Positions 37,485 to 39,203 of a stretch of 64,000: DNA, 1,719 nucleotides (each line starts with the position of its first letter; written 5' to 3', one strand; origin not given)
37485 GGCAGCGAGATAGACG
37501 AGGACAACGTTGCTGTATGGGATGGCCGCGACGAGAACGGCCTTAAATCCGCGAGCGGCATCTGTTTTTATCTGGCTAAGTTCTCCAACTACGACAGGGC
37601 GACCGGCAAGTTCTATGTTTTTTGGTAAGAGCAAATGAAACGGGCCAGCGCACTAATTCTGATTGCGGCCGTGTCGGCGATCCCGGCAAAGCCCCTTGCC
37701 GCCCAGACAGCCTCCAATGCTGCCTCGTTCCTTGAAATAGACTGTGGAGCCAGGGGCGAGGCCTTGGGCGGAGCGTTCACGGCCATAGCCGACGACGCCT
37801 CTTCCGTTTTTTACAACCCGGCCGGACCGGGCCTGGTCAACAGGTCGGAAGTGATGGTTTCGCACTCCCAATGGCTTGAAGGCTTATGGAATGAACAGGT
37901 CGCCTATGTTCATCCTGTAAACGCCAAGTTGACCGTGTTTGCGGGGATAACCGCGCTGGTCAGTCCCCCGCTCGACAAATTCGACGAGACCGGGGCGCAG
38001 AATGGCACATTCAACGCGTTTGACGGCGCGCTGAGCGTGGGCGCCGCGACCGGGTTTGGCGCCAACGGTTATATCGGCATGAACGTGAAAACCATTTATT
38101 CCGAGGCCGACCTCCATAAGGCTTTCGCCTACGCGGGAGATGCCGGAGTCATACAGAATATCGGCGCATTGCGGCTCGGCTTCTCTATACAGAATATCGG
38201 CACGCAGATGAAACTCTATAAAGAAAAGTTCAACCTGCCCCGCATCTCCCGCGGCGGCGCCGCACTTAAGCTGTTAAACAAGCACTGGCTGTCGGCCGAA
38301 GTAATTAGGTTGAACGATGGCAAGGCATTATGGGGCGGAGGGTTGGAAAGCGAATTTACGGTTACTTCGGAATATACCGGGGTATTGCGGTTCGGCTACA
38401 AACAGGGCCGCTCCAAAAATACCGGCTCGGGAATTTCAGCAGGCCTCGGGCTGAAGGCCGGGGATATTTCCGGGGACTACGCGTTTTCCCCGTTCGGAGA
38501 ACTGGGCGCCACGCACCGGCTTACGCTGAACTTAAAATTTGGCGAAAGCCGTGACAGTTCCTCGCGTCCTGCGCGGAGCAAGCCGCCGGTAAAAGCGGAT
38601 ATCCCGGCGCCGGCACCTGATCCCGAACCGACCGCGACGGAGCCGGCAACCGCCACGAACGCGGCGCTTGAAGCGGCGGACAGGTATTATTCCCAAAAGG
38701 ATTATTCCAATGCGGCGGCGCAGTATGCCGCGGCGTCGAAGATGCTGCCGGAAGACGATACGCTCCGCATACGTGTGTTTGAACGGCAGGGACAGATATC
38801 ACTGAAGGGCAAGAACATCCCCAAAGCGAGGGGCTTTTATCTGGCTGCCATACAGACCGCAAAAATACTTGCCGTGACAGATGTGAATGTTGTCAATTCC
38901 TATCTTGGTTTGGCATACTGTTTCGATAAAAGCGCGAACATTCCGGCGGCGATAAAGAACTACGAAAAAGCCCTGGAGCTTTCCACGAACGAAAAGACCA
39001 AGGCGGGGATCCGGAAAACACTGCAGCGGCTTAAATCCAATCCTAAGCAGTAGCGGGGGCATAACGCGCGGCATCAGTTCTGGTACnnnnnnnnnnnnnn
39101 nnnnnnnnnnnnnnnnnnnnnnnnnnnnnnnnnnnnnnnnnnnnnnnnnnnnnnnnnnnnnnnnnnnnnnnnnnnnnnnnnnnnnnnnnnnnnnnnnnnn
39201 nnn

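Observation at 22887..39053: Two CTD-bearing metalloproteases, each with its own adjacent PorV-like barrel carrying an extra domain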

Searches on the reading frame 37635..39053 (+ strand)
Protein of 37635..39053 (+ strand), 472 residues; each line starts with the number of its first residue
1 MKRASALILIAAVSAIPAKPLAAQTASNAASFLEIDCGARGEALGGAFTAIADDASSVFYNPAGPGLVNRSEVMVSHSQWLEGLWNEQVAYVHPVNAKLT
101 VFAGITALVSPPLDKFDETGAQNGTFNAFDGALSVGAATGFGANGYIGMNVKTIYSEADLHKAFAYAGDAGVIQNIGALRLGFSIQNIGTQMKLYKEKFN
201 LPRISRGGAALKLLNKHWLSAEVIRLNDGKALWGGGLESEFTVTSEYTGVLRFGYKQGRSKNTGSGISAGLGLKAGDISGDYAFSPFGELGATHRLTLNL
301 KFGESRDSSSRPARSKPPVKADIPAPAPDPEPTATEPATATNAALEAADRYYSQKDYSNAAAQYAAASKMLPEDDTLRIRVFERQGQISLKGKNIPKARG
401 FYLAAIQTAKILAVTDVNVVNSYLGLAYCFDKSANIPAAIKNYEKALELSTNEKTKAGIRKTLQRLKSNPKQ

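Call 7: search_protein_families(library=pfam, proteins=[window:37635-39053:+], max_evalue=0.01)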
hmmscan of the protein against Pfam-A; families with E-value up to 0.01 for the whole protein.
window:37635-39053:+ (472 aa): 7 families
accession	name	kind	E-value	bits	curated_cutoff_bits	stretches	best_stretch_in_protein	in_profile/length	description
PF03687.19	UPF0164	-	4.4e-10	39.3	21.4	1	14-96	25-107/325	Uncharacterised protein family (UPF0164)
PF13424.12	TPR_12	-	2.1e-05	25.1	30.1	1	386-450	10-75/77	Tetratricopeptide repeat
PF07719.23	TPR_2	-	8.5e-05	22.8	27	0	423-450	4-31/34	Tetratricopeptide repeat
PF13414.12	TPR_11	-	0.0008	19.5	26.8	0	349-374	2-27/42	TPR repeat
PF00515.34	TPR_1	-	0.0019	18.4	27.8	1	421-449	2-30/34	Tetratricopeptide repeat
PF13428.12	TPR_14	-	0.0031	18.5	23.5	0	342-380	2-40/44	Tetratricopeptide repeat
PF03349.22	Toluene_X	-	0.0032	16.4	29.7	1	22-158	5-125/421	Outer membrane protein transport protein (OMPP1/FadL/TodX)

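Call 8: search_protein_families(library=ncbifam, proteins=[window:37635-39053:+], max_evalue=0.01)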
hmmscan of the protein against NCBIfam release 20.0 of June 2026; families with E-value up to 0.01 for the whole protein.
window:37635-39053:+ (472 aa): 7 families
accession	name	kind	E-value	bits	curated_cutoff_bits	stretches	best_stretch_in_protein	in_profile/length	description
NF033709.1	PorV_fam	subfamily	5.1e-36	124.9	90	1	28-302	2-326/326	PorV/PorQ family protein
NF033711.1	T9SS_PorQ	equivalog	1.7e-30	106.2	220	1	10-199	6-198/335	type IX secretion system protein PorQ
NF052325.1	PorVQ2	equivalog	1.8e-11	43.6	325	1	16-193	13-203/354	putative type IX sorting system protein PorV2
NF033710.1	T9SS_OM_PorV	equivalog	2.2e-07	30.4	250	1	18-209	14-227/367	type IX secretion system outer membrane channel protein PorV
NF038310.1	lysogeny_AimR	equivalog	0.00098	18.3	70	1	375-461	184-267/365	AimR family lysis-lysogeny pheromone receptor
TIGR02552.1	LcrH_SycD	equivalog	0.0042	16.8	104.8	0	400-453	32-85/136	SycD/LcrH family type III secretion system chaperone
NF047507.1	TPR_BatC_Lepto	exception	0.0071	15.8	175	0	345-469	28-142/214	TPR repeat-containing protein BatC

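Call 43: find_homologous_proteins(query=window:37635-39053:+)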
Query window:37635-39053:+ (472 aa): 75 proteins with E <= 0.001 among 8000 candidates.
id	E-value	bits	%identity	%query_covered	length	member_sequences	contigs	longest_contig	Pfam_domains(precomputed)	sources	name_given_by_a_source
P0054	0.0e+0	1040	100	100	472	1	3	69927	PF03687.21,PF13424.13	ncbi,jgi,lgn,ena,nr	ncbi:MAG TPA: PorV/PorQ family protein [Elusimicrobiales bacterium]|nr:PorV/PorQ family protein [Elu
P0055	4.7e-224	762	75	97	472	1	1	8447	PF03687.21,PF17874.8,PF00515.35,PF13424.13,PF13181.13,PF07719.24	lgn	-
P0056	8.9e-161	554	58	96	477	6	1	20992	PF03687.21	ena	-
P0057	8.0e-160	551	55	99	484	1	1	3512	PF03687.21,PF13424.13,PF19572.6,PF07719.24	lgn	-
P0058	2.5e-154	533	53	100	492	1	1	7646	PF03687.21,PF00515.35,PF13424.13,PF13181.13,PF07719.24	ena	-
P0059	1.3e-144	501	53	93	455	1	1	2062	PF03687.21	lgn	-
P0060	3.0e-144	499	50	99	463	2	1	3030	PF03687.21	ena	-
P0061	4.3e-134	466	50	99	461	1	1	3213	PF03687.21,PF13424.13,PF07719.24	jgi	jgi:hypothetical protein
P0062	3.8e-115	403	45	96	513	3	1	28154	PF03687.21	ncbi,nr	ncbi:MAG: PorV/PorQ family protein [Elusimicrobia bacterium]|nr:PorV/PorQ family protein [Elusimicro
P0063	3.6e-113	397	46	95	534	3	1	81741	PF03687.21,PF13424.13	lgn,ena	-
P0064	2.4e-112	394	44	99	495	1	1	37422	PF03687.21,PF00515.35,PF13424.13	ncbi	-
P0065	5.5e-110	386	55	68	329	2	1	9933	PF03687.21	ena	-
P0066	8.4e-110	386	45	93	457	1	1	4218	PF03687.21,PF13424.13,PF07719.24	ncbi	-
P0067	1.1e-109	386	43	93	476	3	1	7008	PF03687.21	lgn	-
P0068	2.9e-109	384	44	95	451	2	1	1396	PF03687.21,PF13729.13,PF13424.13,PF07719.24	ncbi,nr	ncbi:MAG: PorV/PorQ family protein, partial [Elusimicrobiales bacterium]|nr:PorV/PorQ family protein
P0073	1.8e-94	335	51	64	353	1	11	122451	PF03687.21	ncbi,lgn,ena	-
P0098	2.7e-66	242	35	94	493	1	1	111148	PF17874.8,PF07719.24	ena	-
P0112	2.5e-20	91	33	59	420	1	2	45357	PF14559.13,PF00515.35,PF13428.13,PF07719.24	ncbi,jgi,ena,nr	ncbi:MAG TPA: PorV/PorQ family protein [Candidatus Goldiibacteriota bacterium]|nr:PorV/PorQ family p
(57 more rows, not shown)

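Call 44: find_encoding_contigs(protein=P0055, flank=8000, max_places=1)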
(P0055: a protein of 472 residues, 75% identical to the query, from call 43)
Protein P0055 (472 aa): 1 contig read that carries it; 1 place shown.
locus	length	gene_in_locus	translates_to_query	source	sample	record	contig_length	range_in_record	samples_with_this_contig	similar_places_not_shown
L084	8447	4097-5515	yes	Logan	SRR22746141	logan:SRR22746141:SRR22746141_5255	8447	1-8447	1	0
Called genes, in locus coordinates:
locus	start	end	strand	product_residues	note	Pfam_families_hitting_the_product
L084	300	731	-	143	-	PF13560:HTH_31, PF01381:HTH_3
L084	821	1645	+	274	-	-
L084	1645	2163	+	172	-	-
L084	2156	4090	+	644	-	PF05547:Peptidase_M6, PF13860:FlgD_ig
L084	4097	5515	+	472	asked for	PF03687:UPF0164 (weak), PF07719:TPR_2 (faint), PF13181:TPR_8 (faint), PF17874:TPR_MalT (weak), PF00515:TPR_1 (faint), PF13424:TPR_12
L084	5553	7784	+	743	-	PF05170:AsmA, PF05359:DUF748, PF27051:TamB_N (faint), PF13116:YhdP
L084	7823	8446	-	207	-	?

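Call 45: find_encoding_contigs(protein=P0056, flank=8000, max_places=1)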
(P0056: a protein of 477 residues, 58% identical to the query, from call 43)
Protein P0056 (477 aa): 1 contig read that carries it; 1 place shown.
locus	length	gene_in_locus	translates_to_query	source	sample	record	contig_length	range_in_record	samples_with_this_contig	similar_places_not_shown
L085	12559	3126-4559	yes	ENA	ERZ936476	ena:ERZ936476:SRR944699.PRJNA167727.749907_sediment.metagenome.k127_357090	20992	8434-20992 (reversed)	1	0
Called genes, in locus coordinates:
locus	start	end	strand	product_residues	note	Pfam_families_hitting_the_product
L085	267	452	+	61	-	-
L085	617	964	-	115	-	PF13560:HTH_31, PF01381:HTH_3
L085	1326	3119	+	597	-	PF00082:Peptidase_S8, PF13585:CHU_C (weak), PF13860:FlgD_ig (weak)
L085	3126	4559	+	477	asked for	PF03687:UPF0164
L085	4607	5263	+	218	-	-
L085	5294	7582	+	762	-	PF05170:AsmA, PF05359:DUF748, PF13116:YhdP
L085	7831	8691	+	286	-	PF03130:HEAT_PBS (faint), PF02985:HEAT (faint), PF13646:HEAT_2 (weak)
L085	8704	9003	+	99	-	-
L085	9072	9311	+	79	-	-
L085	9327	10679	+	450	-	PF12706:Lactamase_B_2, PF07521:RMMBL (weak)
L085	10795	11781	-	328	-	-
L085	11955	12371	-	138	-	-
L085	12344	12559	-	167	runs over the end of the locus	-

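Call 46: find_encoding_contigs(protein=P0063, flank=10000, max_places=1)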
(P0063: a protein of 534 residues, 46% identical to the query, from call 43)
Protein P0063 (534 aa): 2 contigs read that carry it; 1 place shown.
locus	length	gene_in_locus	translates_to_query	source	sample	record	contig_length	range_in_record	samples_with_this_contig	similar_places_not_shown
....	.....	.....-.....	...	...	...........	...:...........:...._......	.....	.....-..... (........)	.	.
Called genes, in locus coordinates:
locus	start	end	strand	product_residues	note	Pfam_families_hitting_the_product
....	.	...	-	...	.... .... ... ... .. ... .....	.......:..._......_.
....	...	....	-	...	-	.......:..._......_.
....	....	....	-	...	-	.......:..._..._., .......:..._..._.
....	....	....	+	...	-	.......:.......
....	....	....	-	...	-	-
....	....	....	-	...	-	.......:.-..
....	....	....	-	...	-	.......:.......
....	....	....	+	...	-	-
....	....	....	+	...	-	-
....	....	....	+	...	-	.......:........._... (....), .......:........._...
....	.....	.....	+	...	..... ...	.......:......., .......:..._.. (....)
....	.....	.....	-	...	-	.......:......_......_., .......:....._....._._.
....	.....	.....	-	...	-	-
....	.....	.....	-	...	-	-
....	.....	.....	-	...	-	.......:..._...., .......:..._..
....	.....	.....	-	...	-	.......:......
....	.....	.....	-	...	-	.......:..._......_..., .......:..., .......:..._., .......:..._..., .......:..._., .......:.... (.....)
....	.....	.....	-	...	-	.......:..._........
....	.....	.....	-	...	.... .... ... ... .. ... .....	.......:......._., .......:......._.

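Call 47: find_encoding_contigs(protein=P0073, flank=10000, max_places=1)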
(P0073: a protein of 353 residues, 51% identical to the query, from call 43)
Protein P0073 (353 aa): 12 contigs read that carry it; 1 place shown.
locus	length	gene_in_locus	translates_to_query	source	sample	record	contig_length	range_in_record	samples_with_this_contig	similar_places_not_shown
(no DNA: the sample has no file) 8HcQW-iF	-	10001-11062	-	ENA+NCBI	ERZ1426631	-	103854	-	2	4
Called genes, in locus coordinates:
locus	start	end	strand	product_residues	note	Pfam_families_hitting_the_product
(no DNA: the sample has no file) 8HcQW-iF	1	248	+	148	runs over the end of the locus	PF13490:zf-HC2 (weak)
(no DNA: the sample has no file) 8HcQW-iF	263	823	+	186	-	PF13801:Metal_resist, PF16231:DUF4890 (weak), PF07813:LTXXQ (weak)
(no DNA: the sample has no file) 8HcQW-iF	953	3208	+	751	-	PF12951:PATR, PF03797:Autotransporter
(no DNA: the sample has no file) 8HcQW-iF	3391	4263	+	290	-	PF03269:DUF268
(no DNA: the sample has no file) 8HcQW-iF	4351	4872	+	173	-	-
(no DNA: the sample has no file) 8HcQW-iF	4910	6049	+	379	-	PF13506:Glyco_transf_21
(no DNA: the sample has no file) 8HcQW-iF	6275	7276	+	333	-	-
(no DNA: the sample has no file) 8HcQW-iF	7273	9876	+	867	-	PF13860:FlgD_ig (weak)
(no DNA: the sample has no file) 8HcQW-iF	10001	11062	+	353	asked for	PF03687:UPF0164 (weak)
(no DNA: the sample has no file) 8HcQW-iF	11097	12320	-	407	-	PF13439:Glyco_transf_4, PF00534:Glycos_transf_1, PF13692:Glyco_trans_1_4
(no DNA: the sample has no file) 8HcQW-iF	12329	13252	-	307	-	PF02653:BPD_transp_2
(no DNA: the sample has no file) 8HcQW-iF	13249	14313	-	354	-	PF02653:BPD_transp_2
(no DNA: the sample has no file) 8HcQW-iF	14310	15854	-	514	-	PF00005:ABC_tran, PF13175:AAA_15 (faint), PF13304:AAA_21 (faint), PF00005:ABC_tran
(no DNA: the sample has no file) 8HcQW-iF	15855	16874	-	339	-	PF02608:Bmp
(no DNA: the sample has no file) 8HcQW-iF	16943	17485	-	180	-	PF10502:Peptidase_S26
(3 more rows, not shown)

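Call 90: find_encoding_contigs(protein=P0112, flank=6000, max_places=1)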
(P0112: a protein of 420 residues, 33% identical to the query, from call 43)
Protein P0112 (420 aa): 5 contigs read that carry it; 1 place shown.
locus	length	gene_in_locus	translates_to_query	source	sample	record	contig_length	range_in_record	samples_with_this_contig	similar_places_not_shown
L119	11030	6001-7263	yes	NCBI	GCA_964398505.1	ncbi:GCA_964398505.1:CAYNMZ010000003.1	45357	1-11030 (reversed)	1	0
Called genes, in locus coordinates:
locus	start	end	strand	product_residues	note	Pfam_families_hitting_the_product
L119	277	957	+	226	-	-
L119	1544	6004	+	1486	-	PF01833:TIG, PF20144:TIG_SUH (faint), PF01833:TIG, PF16403:Bact_surface_Ig-like, PF07523:Big_3, PF01833:TIG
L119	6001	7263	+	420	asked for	PF13428:TPR_14 (faint), PF14559:TPR_19 (weak), PF00515:TPR_1 (weak), PF07719:TPR_2 (weak)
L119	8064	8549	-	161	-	PF00383:dCMP_cyt_deam_1, PF14437:MafB19-deam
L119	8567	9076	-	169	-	PF02943:FeThRed_B, PF23458:DUF7130 (weak), PF21349:RUBY_RBDX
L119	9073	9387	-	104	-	PF00462:Glutaredoxin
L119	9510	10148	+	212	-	PF00027:cNMP_binding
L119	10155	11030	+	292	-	?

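Call 91: find_encoding_contigs(protein=P0098, flank=6000, max_places=1)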
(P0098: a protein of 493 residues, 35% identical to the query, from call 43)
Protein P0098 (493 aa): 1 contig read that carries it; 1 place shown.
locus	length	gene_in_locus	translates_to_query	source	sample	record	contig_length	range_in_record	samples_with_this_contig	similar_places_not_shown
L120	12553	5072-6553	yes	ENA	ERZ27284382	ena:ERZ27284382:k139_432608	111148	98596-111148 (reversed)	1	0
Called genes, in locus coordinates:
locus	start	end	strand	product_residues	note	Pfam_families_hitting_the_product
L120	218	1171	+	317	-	PF00089:Trypsin, PF13365:Trypsin_2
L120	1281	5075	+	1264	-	PF00082:Peptidase_S8, PF04151:PPC (weak), PF16656:Pur_ac_phosph_N (faint), PF00041:fn3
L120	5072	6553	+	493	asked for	PF07719:TPR_2 (faint), PF17874:TPR_MalT (faint)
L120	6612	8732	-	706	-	PF00912:Transgly, PF00905:Transpeptidase, PF06832:BiPBP_C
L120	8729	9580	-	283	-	PF05050:Methyltransf_21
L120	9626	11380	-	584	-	-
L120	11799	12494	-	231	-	-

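Call 95: predict_structure(alignment_id=A5)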
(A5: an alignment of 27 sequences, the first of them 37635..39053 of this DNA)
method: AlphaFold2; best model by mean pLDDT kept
length: 472 residues; sequences in the alignment: 27
mean_pLDDT: 84.8   pTM: 0.59
mean pLDDT of the five models: 84.8, 84.2, 83.3, 83.1, 83.0
residues with pLDDT >= 90: 299; 70-90: 94; 50-70: 29; < 50: 50
segments of 3 or more residues with pLDDT < 50: 1-5, 14-27, 309-337
pLDDT, mean of each block of 10 residues (from residue 1): 52 43 39 87 93 94 96 93 85 95 94 86 87 97 94 89 92 97 95 82 94 95 86 94 94 85 75 97 76 85 74 33 37 42 88 94 95 93 98 97 98 96 98 96 98 97 92 54
secondary structure, 60 per line:
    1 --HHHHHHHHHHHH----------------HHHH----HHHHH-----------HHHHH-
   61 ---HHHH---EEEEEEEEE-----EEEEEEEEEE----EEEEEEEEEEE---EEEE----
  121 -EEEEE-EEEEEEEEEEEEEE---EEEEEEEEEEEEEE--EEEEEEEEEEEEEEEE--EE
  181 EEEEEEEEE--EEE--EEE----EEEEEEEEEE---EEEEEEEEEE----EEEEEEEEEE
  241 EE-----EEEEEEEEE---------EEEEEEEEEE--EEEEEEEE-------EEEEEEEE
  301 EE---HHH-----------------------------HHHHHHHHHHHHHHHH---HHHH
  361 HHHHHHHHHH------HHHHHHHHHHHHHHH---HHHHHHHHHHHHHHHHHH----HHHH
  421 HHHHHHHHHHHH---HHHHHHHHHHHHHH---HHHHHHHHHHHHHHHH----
elements in order: H3-14 H31-34 H39-43 H55-59 H64-67 E71-79 E85-94 E99-109 E113-116 E122-126 E128-141 E145-158 E161-176 E179-189 E192-194 E197-199 E204-213 E217-226 E231-242 E248-256 E266-275 E278-285 E293-302 H338-353 H357-370 H377-391 H395-412 H417-432 H436-449 H453-468

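Call 97: fold_search(model_id=the predicted structure, library=pdb)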
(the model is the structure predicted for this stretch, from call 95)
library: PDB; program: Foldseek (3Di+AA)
matches with E <= 10: 1473; with E <= 0.001: 281
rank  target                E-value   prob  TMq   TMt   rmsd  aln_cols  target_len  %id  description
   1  8gl6_F                5.6e-15  1.00  0.51  0.65   4.7       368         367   16  The Type 9 Secretion System in vitro assembled, RemA-CTD substrate bound complex (released 2024-01-31)
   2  2r89_A                1.2e-11  1.00  0.44  0.56   7.1       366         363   14  Crystal structure of the long-chain fatty acid transporter FadL mutant delta N3 (released 2008-09-23)
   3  6h3i_F                1.3e-11  1.00  0.49  0.66   4.5       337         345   18  Structural snapshots of the Type 9 protein translocon (released 2018-11-07)
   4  2r8a_A                1.9e-11  1.00  0.42  0.54   6.7       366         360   13  Crystal structure of the long-chain fatty acid transporter FadL mutant delta N8 (released 2008-09-23)
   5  2r88_A                3.1e-11  1.00  0.41  0.51   7.5       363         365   15  Crystal structure of the long-chain fatty acid transporter FadL mutant delta S3 kink (released 2008-09-23)
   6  3pgr                  7.4e-11  1.00  0.43  0.52   7.2       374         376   14  Asp348Arg mutant of EcFadL (released 2011-05-25)
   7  3pgu                  2.8e-10  1.00  0.43  0.49   8.1       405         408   13  Phe3Glu mutant of EcFadL (released 2011-05-25)
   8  3pgs_A                3.7e-10  1.00  0.41  0.45   9.4       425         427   12  Phe3Gly mutant of EcFadL (released 2011-05-25)
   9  3pf1_A                8.8e-10  1.00  0.44  0.48   7.5       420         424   11  E. coli FadL Asp348Ala mutant (released 2011-05-25)
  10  1t16_A                2.0e-09  1.00  0.40  0.44   9.6       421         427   12  Crystal structure of the bacterial fatty acid transporter FadL from Escherichia coli (released 2004-06-15)
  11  3dwo                  2.1e-09  1.00  0.38  0.41   9.8       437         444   11  Crystal structure of a Pseudomonas aeruginosa FadL homologue (released 2008-12-16)
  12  2r4l_C                2.3e-09  1.00  0.43  0.49   8.0       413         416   12  Crystal structure of the long-chain fatty acid transporter FadL mutant P34A (released 2008-09-16)
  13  3pgs_B                2.3e-09  1.00  0.41  0.45   9.8       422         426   12  Phe3Gly mutant of EcFadL (released 2011-05-25)
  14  6z37                  3.8e-09  1.00  0.42  0.47   7.1       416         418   11  TodX monoaromatic hydrocarbon channel deltaS2 mutant (released 2020-11-04)
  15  2r4n_A                4.4e-09  1.00  0.38  0.42   8.9       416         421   11  Crystal structure of the long-chain fatty acid transporter FadL mutant N33A (released 2008-09-16)
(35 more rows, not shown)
